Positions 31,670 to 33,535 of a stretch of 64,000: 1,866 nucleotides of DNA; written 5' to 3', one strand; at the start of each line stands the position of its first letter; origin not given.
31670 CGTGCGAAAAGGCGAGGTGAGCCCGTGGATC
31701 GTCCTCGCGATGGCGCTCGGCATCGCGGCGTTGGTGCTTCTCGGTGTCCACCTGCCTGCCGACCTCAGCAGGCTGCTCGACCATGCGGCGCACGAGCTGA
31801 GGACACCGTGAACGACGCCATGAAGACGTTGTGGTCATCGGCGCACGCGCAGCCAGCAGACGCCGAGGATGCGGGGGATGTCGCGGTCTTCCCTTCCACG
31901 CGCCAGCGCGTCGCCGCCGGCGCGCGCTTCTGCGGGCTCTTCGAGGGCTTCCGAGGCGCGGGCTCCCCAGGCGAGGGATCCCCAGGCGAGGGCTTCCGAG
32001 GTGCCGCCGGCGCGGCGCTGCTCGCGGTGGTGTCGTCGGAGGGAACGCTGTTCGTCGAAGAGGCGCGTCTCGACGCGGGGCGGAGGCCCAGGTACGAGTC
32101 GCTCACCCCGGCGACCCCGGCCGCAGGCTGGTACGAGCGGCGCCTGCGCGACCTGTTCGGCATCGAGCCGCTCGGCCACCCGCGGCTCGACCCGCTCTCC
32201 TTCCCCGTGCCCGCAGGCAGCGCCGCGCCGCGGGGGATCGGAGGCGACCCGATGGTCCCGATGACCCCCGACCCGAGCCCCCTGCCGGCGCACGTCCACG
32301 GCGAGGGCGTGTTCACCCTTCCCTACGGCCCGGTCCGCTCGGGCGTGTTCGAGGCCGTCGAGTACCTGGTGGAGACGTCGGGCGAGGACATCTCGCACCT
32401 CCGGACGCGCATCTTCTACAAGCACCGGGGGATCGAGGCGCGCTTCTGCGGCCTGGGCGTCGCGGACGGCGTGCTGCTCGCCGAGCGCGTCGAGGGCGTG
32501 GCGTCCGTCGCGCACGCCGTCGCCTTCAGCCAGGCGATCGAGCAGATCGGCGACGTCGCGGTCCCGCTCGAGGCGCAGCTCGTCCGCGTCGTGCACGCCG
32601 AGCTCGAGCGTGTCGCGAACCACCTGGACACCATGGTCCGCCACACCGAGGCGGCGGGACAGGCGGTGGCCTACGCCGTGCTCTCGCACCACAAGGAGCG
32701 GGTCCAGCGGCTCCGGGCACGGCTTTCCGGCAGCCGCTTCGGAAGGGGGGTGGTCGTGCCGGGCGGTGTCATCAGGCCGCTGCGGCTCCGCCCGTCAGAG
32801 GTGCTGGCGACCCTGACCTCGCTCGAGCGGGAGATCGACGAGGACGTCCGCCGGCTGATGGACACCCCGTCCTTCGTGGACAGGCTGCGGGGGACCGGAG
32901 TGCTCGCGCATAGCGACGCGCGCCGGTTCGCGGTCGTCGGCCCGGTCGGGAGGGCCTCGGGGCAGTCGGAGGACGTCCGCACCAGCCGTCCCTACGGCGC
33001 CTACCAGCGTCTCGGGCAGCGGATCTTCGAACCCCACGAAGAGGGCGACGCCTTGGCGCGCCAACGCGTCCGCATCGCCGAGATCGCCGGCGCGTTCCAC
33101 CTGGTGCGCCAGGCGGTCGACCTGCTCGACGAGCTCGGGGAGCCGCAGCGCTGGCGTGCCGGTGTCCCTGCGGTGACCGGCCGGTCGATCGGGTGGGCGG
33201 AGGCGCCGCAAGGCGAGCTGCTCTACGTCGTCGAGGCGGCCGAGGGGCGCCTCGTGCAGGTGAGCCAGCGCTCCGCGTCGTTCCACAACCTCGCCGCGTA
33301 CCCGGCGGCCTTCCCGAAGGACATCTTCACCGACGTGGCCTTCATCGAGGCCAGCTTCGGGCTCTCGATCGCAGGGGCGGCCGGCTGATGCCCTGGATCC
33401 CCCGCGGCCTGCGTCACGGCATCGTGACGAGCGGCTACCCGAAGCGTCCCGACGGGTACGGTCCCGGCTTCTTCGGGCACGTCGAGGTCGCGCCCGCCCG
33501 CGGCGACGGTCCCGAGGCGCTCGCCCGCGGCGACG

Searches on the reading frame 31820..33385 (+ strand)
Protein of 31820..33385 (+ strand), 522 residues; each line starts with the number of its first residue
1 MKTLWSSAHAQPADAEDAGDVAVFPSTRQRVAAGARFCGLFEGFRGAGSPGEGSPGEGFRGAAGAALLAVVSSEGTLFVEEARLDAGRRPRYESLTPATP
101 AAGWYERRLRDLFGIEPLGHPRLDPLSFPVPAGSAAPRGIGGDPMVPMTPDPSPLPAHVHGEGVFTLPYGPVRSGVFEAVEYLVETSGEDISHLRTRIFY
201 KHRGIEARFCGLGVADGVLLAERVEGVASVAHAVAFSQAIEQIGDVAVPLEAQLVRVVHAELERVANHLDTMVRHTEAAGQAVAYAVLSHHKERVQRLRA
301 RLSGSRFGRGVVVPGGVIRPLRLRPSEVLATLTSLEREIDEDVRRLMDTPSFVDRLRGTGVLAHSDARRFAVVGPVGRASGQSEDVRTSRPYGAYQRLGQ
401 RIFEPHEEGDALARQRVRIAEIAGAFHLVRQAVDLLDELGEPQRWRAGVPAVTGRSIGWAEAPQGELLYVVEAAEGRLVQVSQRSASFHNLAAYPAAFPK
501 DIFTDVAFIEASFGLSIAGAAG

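Call 9: search_protein_families(library=pfam, proteins=[window:31820-33385:+], max_evalue=0.1)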
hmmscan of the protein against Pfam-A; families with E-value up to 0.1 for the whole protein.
window:31820-33385:+ (522 aa): 3 families
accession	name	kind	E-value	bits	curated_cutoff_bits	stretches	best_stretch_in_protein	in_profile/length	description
PF00346.24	Complex1_49kDa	-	2.3e-31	109.3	24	2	283-438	6-161/271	Respiratory-chain NADH dehydrogenase, 49 Kd subunit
PF00329.25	Complex1_30kDa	-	3.3e-09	37.8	22.5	1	84-128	61-105/124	Respiratory-chain NADH dehydrogenase, 30 Kd subunit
PF00374.24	NiFeSe_Hases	-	4.4e-05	23.1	25.8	1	203-268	1-66/508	Nickel-dependent hydrogenase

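Call 10: search_protein_families(library=ncbifam, proteins=[window:31820-33385:+], max_evalue=0.1)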
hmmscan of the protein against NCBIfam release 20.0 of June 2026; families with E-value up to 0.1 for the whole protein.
window:31820-33385:+ (522 aa): 21 families
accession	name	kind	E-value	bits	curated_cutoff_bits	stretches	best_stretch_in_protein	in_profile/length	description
NF004739.1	PRK06075.1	equivalog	4.9e-48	163.8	360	2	166-437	2-273/384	NADH-quinone oxidoreductase subunit D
NF009808.0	PRK13292.1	equivalog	2.9e-38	131.3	1156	1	87-434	319-677/791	NADH-quinone oxidoreductase subunit B/C/D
TIGR01962.1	NuoD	equivalog_domain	5.1e-37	127.7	459.35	1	169-437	7-275/386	NADH dehydrogenase (quinone) subunit D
NF040602.1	F420_dehyd_FpoD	exception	8.1e-33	113.9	600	1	184-512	27-362/372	F420H2 dehydrogenase subunit FpoD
NF008974.0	PRK12322.1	equivalog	2.1e-32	112.5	522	1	168-497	13-341/366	NADH-quinone oxidoreductase subunit D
NF008728.0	PRK11742.1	equivalog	8.2e-28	97.1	840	2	150-435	200-485/598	NADH-quinone oxidoreductase subunit C/D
NF005649.0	PRK07415.1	equivalog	7.8e-26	91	583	1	168-436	14-283/394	NAD(P)H-quinone oxidoreductase subunit H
TIGR03295.1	frhA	equivalog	2.2e-06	26.9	392.5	1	203-268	41-106/412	coenzyme F420 hydrogenase subunit alpha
NF045518.1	H2_NiFeSe_large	exception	6.7e-06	25.2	780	1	202-270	37-101/485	NiFeSe hydrogenase large subunit HysA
NF033181.1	NiFeSe_hydrog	equivalog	4.1e-05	22.6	600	1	202-258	37-93/507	nickel-dependent hydrogenase large subunit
NF004735.0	PRK06074.2-2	equivalog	0.0012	18.8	176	1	82-129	87-133/158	NADH-quinone oxidoreductase subunit C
NF040611.1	F420_dehyd_FpoC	exception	0.0012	18.8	220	1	88-129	92-133/158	F420H2 dehydrogenase subunit FpoC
TIGR01961.1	NuoC_fam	subfamily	0.0032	18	122.45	1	90-128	67-105/122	NADH (or F420H2) dehydrogenase, subunit C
NF040828.1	sulfhyd_ShyA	equivalog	0.0041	16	700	1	190-296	25-133/415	NAD(P)-dependent hydrogenase/sulfhydrogenase 2 subunit alpha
NF007778.0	PRK10467.1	equivalog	0.0082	14.5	969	1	203-268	39-104/567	hydrogenase 2 large subunit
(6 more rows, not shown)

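Call 28: search_solved_structures(query=window:31820-33385:+, max_evalue=1e-10, show_alignments=3)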
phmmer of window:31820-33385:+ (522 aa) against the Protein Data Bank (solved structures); distinct sequences matched with E-value up to 1e-10: 53.
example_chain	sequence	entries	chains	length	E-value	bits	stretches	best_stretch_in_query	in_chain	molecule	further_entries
7z0s_E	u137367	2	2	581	5.6e-39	137.3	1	84-490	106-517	Formate hydrogenlyase subunit 5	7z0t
6cfw_L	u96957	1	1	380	7.3e-31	110.6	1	166-508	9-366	Membrane-bound hydrogenase subunit alpha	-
7zm7_C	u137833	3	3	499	3.4e-26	95.2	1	165-434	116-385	NADH-ubiquinone oxidoreductase 49 kDa subunit-like protein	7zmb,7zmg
2fug_4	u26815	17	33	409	1e-25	93.6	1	157-437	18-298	NADH-quinone oxidoreductase chain 4 | NADH-QUINONE OXIDOREDUCTASE SUBUNIT 4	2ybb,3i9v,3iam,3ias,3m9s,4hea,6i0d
9iho_D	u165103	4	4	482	1.2e-24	90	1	165-433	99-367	NUCM (49 kDa) subunit of mitochondrial NADH:ubiquinone oxidoreductase (Complex I)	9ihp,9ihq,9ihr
6gcs_C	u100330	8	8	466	6.9e-24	87.6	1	164-433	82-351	49-KDA PROTEIN (NUCM) | Subunit NUCM of NADH:Ubiquinone Oxidoreductase (Complex I) | NUCM protein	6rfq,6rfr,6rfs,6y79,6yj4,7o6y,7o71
6h8k_C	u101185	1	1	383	1.2e-23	86.8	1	165-433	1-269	NUCM protein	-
4wz7_C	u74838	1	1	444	1.4e-23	86.6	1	164-433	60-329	NUCM protein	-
7b0n_D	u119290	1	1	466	4.7e-23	84.8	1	164-433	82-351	NUCM protein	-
8e73_S2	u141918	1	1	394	6.5e-23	84.4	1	165-434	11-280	NDUS2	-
7q5y_B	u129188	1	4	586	2e-22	82.7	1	163-441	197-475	NADH-quinone oxidoreductase subunit C/D 2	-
8bpx_D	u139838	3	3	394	2.3e-22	82.5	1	165-434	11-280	NADH dehydrogenase [ubiquinone] iron-sulfur protein 2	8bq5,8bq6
7aqr_D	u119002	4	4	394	2.4e-22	82.5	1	165-434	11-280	NADH dehydrogenase subunit 7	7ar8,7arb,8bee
7ar7_D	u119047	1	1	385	3.1e-22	82.1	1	165-434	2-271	NADH dehydrogenase [ubiquinone] iron-sulfur protein 2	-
8ba0_D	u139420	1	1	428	1.7e-21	79.7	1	165-435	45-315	Complex I-49kD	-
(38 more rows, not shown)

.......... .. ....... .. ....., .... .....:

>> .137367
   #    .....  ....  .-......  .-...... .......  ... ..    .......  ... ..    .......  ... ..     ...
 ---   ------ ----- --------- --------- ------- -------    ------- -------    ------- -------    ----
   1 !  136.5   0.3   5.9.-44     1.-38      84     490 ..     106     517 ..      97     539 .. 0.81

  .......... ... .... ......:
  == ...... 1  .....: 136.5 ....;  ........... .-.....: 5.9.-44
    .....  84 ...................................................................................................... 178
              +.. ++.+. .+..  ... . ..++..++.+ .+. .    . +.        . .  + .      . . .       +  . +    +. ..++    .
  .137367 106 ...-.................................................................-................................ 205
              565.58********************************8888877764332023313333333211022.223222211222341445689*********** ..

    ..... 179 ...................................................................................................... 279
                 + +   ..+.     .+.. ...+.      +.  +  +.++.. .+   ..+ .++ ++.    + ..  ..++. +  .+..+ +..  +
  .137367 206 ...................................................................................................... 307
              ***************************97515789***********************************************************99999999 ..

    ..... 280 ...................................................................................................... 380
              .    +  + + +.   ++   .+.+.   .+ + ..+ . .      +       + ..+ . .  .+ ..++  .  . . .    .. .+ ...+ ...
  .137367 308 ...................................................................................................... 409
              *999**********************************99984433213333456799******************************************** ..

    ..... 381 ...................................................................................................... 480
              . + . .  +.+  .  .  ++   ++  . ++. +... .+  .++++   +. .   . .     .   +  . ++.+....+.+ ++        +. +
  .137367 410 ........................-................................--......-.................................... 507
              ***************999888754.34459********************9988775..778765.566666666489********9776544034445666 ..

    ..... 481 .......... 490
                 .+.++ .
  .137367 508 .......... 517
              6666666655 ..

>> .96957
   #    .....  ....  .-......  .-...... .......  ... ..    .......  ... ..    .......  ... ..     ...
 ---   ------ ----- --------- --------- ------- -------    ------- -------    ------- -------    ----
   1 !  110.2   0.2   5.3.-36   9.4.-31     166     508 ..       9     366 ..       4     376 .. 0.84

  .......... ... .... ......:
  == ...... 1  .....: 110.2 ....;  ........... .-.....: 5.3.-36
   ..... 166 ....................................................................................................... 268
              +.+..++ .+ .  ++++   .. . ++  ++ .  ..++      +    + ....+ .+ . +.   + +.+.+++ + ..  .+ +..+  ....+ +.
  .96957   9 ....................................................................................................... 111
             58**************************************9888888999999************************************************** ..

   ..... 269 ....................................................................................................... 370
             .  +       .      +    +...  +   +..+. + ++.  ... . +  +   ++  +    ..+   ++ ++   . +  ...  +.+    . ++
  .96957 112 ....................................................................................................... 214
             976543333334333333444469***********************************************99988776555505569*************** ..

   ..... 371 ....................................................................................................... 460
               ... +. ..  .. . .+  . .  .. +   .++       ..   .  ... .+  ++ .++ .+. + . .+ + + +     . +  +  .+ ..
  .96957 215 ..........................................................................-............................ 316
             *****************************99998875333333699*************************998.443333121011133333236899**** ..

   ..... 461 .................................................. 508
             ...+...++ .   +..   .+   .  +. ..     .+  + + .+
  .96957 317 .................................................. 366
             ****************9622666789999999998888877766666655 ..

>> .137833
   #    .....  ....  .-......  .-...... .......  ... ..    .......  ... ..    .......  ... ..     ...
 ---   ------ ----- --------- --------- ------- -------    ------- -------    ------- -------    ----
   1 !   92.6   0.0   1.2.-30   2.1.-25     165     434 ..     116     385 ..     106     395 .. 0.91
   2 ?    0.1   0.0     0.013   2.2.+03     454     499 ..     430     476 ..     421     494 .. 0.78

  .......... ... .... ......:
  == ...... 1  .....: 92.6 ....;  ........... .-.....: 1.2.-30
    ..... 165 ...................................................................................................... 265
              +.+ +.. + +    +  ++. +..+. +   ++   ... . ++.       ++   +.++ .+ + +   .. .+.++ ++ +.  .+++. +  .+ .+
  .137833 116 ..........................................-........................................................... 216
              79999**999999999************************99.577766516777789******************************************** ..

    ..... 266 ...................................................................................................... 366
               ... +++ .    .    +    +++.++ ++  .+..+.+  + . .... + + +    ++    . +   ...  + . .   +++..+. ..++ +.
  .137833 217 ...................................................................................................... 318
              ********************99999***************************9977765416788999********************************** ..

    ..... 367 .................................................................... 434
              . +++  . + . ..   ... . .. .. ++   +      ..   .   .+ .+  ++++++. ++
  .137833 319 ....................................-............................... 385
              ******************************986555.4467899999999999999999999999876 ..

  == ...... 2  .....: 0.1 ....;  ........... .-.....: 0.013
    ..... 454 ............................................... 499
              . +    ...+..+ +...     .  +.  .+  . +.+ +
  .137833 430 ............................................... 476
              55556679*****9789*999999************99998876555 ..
